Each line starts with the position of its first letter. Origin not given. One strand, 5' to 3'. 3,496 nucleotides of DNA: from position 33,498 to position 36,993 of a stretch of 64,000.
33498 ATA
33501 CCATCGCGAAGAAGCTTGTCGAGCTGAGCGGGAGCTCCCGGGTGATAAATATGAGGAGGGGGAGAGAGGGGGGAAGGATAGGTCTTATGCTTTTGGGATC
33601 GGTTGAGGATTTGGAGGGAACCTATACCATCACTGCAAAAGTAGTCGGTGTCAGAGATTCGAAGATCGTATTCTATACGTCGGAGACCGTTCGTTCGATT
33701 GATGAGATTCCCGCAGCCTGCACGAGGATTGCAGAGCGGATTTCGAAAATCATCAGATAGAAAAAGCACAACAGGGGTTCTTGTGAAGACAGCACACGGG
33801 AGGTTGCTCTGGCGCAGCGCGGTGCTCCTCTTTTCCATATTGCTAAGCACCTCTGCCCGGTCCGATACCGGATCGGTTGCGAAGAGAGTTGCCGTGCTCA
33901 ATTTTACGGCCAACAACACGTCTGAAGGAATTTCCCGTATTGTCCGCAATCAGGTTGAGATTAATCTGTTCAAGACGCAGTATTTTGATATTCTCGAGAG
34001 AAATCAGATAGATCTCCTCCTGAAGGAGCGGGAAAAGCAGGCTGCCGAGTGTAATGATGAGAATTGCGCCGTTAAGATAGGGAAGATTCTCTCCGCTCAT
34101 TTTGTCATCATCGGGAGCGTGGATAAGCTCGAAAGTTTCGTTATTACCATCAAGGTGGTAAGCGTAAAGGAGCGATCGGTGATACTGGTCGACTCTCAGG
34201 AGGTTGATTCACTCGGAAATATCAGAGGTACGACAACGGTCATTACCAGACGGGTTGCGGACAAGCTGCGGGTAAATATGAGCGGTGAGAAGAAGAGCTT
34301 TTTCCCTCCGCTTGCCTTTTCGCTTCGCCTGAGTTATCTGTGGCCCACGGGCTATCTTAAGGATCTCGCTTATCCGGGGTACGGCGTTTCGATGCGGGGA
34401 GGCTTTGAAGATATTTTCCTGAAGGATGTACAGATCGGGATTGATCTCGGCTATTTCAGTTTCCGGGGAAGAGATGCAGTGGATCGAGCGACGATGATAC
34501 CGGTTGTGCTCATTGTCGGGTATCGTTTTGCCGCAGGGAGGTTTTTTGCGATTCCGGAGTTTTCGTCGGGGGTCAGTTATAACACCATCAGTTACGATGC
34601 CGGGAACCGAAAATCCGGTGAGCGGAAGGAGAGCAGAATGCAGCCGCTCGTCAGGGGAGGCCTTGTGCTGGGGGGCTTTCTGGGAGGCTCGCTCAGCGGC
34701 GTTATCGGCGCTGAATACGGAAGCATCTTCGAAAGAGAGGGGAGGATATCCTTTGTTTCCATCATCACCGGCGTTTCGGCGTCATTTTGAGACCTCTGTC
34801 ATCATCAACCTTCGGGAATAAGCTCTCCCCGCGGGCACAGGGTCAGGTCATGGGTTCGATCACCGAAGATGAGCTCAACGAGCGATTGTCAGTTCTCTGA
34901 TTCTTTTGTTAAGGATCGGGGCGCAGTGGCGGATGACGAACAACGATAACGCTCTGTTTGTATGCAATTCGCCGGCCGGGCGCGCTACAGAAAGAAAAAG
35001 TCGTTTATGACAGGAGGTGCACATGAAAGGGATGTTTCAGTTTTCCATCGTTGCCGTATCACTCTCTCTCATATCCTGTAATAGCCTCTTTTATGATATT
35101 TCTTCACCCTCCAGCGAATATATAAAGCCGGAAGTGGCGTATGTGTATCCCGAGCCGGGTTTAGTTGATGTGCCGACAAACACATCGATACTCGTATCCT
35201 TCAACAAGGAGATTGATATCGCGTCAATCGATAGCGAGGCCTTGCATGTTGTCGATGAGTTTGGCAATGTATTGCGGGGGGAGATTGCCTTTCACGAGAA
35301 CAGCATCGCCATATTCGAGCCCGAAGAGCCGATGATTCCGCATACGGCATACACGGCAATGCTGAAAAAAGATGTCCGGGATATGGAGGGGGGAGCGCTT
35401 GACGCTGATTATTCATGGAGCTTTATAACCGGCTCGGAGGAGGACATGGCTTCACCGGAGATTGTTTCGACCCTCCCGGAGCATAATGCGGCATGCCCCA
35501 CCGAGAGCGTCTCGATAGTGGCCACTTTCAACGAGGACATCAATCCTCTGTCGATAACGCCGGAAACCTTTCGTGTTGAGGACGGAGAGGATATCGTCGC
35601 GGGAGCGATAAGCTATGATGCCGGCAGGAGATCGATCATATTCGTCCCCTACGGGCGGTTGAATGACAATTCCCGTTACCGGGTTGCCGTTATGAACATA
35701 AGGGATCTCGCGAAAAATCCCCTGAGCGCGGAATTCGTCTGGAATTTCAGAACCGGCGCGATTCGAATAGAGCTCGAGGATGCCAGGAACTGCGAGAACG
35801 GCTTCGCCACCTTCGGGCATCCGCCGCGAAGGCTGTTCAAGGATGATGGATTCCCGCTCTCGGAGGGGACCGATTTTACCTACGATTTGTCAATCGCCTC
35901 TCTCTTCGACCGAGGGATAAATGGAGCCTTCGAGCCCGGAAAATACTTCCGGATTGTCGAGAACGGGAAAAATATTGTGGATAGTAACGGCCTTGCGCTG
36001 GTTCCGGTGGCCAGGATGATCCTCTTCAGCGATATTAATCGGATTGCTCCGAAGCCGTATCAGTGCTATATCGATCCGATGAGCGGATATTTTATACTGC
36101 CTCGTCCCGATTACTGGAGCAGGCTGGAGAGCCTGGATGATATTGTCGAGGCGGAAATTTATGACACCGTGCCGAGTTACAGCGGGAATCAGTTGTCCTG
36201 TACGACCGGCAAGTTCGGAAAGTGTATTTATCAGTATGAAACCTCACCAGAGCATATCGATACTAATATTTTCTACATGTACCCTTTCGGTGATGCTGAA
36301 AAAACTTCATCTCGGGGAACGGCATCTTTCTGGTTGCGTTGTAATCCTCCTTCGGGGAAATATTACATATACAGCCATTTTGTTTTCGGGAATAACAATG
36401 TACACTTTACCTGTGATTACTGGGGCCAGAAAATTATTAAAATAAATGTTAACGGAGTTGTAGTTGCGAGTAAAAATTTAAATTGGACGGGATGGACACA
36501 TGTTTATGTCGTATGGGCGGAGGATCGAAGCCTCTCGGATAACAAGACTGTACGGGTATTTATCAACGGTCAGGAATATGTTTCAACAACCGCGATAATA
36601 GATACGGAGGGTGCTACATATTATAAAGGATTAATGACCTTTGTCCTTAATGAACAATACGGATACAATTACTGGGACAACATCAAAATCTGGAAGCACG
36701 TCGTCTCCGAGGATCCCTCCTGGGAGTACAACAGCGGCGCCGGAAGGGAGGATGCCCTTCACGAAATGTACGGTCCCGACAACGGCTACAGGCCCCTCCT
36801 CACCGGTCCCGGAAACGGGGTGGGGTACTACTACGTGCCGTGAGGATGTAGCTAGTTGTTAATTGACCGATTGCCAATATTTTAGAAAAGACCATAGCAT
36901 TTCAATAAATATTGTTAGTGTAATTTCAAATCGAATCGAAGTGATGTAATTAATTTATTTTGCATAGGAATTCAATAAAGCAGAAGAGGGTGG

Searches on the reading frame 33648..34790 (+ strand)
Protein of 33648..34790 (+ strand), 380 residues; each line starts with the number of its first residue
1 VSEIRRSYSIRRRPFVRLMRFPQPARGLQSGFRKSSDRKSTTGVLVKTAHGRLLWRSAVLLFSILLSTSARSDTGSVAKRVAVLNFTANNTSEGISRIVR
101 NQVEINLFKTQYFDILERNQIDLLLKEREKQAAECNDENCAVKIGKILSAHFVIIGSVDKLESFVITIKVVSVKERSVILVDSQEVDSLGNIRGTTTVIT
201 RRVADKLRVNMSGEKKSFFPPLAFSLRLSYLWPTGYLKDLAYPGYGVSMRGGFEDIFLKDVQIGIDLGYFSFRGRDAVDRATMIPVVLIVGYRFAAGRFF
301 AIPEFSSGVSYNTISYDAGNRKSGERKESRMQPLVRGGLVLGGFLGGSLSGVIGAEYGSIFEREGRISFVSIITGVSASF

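Call 4: search_protein_families(library=pfam, proteins=[window:33648-34790:+], max_evalue=1)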
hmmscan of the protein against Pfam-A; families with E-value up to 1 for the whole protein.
window:33648-34790:+ (380 aa): 3 families
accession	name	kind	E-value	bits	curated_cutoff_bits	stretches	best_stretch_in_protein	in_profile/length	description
PF03783.19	CsgG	-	2.6e-08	33.9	20.8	1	89-163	30-103/210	Curli production assembly/transport component CsgG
PF11684.13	DUF3280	-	0.00012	22.8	30.1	1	103-187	36-117/138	Protein of unknown function (DUF2380)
PF13036.11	LpoB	-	0.00024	21.4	22.3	1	82-161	32-113/147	Peptidoglycan-synthase activator LpoB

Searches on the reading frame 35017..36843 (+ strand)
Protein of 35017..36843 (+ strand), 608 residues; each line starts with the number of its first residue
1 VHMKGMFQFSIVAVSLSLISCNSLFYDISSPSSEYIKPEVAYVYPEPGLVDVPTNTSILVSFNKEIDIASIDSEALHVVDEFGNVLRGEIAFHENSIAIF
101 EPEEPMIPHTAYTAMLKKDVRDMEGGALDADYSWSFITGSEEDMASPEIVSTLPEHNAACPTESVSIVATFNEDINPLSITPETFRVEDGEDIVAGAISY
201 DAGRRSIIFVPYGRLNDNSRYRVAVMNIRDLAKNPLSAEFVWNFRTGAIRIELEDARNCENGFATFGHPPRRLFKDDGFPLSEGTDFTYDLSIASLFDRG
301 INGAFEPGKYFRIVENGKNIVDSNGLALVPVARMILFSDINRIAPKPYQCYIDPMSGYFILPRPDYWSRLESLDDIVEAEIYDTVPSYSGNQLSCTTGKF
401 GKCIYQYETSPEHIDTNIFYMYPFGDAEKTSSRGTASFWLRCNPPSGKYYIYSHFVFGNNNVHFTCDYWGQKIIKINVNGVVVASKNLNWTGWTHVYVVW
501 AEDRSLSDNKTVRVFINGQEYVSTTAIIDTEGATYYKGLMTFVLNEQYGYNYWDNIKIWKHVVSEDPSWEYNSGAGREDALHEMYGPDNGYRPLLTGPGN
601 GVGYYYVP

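Call 4: search_protein_families(library=pfam, proteins=[window:35017-36843:+], max_evalue=1)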
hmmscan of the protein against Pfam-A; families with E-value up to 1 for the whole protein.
window:35017-36843:+ (608 aa): 3 families
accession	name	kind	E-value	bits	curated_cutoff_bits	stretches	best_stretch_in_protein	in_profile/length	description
PF13205.12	Big_5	-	4e-31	108.3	23.6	2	37-138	4-105/105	Bacterial Ig-like domain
PF13385.13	Laminin_G_3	-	6.6e-05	23.5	27.6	1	427-526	12-107/151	Concanavalin A-like lectin/glucanases superfamily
PF08758.17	Cadherin_pro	-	0.25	12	23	1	474-515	48-89/90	Cadherin prodomain like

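Call 42: find_homologous_proteins(query=window:35017-36840:+, max_evalue=1e-20)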
Query window:35017-36840:+ (608 aa): 5 proteins with E <= 1e-20 among 8000 candidates.
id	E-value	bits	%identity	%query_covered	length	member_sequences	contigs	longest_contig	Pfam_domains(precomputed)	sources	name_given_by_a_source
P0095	0.0e+0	1419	100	100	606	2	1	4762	PF13205.13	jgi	-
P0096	0.0e+0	1193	85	100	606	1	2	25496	PF13205.13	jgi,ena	-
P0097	3.4e-90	321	34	35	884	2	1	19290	PF13205.13,PF11999.14,PF19078.7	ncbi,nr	ncbi:MAG: Ig-like domain-containing protein [Candidatus Cloacimonetes bacterium]|nr:Ig-like domain-c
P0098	3.0e-86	308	34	66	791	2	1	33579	PF13385.14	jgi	-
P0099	2.8e-79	285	35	99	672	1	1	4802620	PF13205.13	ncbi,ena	-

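Call 43: find_encoding_contigs(protein=P0096, flank=10000, max_places=4)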
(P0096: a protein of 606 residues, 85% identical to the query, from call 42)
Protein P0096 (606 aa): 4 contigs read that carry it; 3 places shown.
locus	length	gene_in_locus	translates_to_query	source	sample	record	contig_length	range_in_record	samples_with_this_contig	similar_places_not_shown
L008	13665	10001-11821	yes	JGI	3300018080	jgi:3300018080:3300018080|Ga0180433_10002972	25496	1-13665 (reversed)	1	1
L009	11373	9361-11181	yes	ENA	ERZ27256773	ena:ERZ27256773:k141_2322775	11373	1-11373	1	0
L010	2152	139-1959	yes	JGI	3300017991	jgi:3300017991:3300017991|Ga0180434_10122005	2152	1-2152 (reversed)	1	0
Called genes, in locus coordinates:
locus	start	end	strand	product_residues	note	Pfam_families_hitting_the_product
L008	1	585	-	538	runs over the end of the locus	PF00989:PAS, PF08448:PAS_4, PF13188:PAS_8 (faint), PF13426:PAS_9, PF00989:PAS (weak), PF02518:HATPase_c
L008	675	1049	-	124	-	-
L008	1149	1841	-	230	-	PF00406:ADK, PF13207:AAA_17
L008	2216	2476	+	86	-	PF01575:MaoC_dehydratas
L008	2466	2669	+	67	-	PF01575:MaoC_dehydratas (weak)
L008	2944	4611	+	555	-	PF00501:AMP-binding, PF13193:AMP-binding_C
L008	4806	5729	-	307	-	PF01207:Dus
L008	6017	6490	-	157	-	PF08502:LeuA_dimer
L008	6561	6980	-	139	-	-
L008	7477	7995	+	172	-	PF04542:Sigma70_r2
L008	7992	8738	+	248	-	-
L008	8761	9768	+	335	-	PF03783:CsgG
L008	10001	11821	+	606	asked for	PF13205:Big_5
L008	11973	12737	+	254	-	-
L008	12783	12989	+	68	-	-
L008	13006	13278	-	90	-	PF05899:Cupin_3, PF07883:Cupin_2 (weak)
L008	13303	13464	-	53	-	-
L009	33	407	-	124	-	-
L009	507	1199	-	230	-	PF00406:ADK, PF13207:AAA_17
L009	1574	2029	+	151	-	PF01575:MaoC_dehydratas, PF13452:FAS1_DH_region (weak)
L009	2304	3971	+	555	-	PF00501:AMP-binding, PF13193:AMP-binding_C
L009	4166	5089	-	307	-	PF01207:Dus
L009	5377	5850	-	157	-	PF08502:LeuA_dimer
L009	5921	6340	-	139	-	-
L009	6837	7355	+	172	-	PF04542:Sigma70_r2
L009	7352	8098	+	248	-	-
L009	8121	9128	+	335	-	PF03783:CsgG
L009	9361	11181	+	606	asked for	PF13205:Big_5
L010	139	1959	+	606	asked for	PF13205:Big_5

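Call 44: find_encoding_contigs(protein=P0099, flank=10000, max_places=2)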
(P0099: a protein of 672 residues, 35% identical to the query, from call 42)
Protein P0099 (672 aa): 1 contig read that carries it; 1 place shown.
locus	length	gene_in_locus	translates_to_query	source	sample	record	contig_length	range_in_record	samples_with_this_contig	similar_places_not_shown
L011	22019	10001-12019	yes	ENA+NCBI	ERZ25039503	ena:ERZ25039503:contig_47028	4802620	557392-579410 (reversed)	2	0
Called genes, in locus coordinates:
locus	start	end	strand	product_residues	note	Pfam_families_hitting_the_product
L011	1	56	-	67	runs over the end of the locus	PF00313:CSD, PF08206:OB_RNB (weak)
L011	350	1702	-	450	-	PF01979:Amidohydro_1, PF07969:Amidohydro_3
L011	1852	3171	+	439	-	PF20157:Maf_flag10_N (faint), PF01973:MptE-like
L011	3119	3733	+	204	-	-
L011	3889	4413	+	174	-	PF04542:Sigma70_r2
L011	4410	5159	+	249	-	-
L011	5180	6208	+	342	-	PF03783:CsgG, PF11684:DUF3280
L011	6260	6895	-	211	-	-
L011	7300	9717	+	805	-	PF13385:Laminin_G_3 (faint)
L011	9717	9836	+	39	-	-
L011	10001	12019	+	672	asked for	PF13205:Big_5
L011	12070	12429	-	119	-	PF00291:PALP (weak)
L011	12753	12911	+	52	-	-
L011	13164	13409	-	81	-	-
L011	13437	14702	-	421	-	PF03447:NAD_binding_3, PF00742:Homoserine_dh, PF01842:ACT, PF22629:ACT_AHAS_ss (weak)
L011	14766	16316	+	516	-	-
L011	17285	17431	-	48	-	-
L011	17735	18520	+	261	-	PF12704:MacB_PCD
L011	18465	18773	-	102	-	-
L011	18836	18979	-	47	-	-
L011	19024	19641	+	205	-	PF00005:ABC_tran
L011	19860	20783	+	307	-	PF04773:FecR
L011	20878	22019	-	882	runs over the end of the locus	PF20969:MASE11, PF00989:PAS, PF08447:PAS_3, PF00989:PAS, PF13426:PAS_9, PF08447:PAS_3, PF02518:HATPase_c, PF00072:Response_reg, +3 more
